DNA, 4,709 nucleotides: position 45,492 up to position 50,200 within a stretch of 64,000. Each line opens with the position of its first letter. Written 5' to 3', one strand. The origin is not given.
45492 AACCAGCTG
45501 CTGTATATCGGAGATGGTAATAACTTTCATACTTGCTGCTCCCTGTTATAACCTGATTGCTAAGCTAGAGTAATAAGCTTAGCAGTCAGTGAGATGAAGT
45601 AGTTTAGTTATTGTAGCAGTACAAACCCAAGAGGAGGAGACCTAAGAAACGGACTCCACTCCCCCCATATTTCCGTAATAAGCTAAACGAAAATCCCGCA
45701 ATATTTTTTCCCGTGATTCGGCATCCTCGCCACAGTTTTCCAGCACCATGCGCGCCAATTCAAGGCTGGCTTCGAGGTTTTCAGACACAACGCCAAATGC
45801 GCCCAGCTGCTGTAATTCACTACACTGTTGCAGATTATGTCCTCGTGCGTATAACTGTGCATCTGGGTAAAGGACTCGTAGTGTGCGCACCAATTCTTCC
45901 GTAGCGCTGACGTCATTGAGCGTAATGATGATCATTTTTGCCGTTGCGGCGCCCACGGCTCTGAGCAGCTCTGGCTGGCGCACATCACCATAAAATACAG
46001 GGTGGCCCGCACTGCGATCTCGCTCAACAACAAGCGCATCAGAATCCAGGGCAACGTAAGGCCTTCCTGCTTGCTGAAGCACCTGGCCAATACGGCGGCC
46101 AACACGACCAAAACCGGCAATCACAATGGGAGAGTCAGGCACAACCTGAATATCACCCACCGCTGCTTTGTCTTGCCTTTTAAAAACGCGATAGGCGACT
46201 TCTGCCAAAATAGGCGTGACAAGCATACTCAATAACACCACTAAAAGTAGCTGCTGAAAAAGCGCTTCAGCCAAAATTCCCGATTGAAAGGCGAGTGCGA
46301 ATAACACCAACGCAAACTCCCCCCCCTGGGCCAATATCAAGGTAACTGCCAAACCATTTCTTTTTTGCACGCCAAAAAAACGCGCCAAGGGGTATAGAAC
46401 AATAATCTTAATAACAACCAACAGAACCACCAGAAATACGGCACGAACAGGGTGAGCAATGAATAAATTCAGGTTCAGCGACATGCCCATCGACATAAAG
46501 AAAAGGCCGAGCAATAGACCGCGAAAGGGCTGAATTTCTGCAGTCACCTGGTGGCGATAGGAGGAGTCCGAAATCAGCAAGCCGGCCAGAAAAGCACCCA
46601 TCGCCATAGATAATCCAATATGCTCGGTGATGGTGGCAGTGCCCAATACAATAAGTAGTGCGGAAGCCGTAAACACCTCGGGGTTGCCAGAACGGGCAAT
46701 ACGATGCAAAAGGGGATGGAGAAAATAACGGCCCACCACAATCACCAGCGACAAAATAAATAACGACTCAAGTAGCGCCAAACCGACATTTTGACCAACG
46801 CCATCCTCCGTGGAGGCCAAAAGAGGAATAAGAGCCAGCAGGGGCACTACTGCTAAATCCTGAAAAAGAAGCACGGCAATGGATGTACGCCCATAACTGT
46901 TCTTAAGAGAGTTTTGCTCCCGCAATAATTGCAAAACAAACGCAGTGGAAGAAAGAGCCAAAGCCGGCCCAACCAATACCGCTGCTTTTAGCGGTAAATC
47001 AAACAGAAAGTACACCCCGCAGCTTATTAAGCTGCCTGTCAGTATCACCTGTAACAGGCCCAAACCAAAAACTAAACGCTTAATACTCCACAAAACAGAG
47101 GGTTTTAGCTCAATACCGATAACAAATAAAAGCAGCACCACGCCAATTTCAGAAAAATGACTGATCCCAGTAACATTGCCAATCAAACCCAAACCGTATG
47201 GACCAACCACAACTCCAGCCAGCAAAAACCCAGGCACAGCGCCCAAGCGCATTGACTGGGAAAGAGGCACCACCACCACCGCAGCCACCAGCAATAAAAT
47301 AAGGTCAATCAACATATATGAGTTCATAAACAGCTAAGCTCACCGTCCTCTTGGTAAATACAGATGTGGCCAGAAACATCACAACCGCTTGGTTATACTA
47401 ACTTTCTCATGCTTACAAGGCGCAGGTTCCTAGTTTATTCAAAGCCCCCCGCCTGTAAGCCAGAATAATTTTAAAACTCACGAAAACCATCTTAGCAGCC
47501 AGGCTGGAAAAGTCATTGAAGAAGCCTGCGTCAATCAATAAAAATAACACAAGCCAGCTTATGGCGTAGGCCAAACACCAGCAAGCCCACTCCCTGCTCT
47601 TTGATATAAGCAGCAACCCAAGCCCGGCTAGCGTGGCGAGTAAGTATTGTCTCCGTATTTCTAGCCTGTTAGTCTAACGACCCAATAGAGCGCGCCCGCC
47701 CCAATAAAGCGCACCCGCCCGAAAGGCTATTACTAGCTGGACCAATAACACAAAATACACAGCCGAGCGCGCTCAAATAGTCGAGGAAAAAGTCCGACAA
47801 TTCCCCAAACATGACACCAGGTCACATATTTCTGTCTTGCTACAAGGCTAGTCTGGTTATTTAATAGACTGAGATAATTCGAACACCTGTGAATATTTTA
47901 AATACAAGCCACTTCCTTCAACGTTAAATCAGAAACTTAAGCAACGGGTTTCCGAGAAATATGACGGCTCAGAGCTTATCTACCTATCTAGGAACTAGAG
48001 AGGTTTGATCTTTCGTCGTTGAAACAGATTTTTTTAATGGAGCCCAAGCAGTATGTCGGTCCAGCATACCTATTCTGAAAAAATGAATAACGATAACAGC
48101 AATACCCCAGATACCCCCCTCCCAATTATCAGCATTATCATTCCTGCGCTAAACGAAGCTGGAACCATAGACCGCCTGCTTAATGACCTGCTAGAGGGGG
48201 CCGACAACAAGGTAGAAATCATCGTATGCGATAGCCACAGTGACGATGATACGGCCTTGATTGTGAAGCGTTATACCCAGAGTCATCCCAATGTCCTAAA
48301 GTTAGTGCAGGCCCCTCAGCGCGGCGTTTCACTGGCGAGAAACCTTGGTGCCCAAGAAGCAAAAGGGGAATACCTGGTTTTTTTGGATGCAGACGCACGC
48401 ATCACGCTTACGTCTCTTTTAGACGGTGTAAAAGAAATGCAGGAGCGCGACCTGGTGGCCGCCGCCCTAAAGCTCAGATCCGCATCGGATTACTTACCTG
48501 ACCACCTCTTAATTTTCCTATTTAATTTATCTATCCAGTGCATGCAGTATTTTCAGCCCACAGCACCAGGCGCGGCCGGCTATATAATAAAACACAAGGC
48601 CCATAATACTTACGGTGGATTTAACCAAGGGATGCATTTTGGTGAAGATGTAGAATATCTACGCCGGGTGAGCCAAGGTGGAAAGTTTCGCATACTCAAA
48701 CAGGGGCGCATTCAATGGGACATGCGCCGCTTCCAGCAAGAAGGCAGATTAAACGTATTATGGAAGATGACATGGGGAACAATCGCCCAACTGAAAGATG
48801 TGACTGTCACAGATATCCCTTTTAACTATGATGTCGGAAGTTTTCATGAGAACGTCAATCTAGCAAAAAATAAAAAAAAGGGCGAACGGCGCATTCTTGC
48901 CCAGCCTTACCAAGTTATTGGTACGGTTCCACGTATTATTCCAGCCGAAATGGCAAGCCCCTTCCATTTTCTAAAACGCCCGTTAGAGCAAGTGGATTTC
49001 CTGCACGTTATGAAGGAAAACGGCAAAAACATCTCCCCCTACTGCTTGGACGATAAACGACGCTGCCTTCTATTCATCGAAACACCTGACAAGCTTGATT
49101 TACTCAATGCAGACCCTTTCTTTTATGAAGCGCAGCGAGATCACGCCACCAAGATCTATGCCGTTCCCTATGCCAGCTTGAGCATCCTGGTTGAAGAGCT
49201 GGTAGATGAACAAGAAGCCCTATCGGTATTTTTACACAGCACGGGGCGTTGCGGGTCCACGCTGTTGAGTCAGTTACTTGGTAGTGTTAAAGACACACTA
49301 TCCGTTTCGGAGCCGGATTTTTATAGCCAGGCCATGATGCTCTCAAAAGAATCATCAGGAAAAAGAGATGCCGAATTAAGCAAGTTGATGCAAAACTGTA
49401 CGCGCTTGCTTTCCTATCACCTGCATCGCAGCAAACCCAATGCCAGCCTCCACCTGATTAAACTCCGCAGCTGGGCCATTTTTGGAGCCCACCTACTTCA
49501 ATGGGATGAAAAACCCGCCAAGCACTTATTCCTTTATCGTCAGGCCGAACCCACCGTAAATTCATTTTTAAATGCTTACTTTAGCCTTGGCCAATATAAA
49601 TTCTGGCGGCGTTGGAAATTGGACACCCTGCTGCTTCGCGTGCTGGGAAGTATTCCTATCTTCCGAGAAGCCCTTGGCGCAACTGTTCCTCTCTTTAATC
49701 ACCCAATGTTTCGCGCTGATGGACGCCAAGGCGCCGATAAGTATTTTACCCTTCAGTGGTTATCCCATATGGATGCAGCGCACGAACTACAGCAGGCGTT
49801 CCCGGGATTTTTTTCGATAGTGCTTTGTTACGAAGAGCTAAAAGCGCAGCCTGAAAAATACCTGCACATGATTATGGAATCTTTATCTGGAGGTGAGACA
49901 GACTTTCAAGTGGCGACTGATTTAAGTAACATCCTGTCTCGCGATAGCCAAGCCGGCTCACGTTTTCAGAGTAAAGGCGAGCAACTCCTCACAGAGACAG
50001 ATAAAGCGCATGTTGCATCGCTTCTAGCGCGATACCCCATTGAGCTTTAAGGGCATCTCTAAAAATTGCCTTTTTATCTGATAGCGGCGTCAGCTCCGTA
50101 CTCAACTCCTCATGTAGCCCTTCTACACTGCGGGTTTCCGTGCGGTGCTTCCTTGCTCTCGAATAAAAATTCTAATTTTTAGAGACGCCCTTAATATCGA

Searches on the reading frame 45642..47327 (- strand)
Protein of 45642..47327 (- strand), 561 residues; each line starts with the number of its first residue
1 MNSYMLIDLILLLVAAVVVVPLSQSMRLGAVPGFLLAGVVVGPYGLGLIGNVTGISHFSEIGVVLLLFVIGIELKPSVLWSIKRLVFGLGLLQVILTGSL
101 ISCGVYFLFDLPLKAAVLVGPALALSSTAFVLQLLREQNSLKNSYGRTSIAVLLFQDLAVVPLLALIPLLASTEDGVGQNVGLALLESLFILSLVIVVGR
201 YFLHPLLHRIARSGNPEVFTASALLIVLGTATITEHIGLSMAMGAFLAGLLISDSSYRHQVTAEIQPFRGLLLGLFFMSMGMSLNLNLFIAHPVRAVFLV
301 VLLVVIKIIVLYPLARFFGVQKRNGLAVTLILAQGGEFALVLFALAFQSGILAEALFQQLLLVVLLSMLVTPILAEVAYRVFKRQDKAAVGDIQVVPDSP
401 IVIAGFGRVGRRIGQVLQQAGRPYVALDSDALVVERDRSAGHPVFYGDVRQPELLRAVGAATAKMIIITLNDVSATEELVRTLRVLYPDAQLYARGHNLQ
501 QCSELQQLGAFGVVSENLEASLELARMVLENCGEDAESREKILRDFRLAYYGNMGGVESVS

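Call 38: search_protein_families(library=pfam, max_evalue=0.01, proteins=[window:45642-47327:-])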
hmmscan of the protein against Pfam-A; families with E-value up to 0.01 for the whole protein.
window:45642-47327:- (561 aa): 2 families
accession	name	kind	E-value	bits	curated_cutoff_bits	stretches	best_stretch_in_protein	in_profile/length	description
PF00999.27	Na_H_Exchanger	-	6.5e-65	219.9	26.2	1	15-374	4-373/375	Sodium/hydrogen exchanger, transmembrane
PF02254.24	TrkA_N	-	1e-20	74.6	23.8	1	401-515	1-115/116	TrkA-N domain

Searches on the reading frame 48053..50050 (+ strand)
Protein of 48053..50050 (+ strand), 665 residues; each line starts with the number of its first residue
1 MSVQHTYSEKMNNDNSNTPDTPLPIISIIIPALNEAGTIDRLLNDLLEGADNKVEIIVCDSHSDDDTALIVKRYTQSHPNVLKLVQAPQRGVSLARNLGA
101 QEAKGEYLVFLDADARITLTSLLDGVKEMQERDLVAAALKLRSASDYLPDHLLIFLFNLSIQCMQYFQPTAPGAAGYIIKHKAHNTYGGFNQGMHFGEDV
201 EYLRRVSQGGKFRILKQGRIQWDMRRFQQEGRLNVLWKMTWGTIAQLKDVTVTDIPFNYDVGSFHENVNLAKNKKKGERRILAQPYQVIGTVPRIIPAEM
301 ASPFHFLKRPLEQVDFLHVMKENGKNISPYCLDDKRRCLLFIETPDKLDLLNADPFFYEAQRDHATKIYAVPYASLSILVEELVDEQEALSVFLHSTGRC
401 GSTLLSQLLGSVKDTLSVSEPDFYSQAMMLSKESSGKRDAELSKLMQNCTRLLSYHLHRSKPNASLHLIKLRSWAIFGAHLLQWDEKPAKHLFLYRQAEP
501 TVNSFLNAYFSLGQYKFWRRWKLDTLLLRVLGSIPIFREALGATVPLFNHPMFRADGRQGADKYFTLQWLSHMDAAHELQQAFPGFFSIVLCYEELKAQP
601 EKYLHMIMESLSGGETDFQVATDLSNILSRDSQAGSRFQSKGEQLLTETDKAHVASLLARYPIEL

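Call 38: search_protein_families(library=pfam, max_evalue=0.01, proteins=[window:48053-50050:+])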
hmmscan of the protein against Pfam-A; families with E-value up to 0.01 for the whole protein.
window:48053-50050:+ (665 aa): 4 families
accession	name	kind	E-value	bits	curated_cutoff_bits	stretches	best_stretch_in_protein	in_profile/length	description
PF00535.33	Glycos_transf_2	-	1.7e-23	83.8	23.3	1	27-143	1-119/168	Glycosyl transferase family 2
PF10111.15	Glyco_tranf_2_2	-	1.2e-10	41.8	27.3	1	27-206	1-199/276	Glycosyltransferase like family 2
PF13641.12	Glyco_tranf_2_3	-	2.9e-06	27.9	27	1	26-115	3-97/230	Glycosyltransferase like family 2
PF13469.12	Sulfotransfer_3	-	4.8e-05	24.2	27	0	392-452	2-63/216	Sulfotransferase family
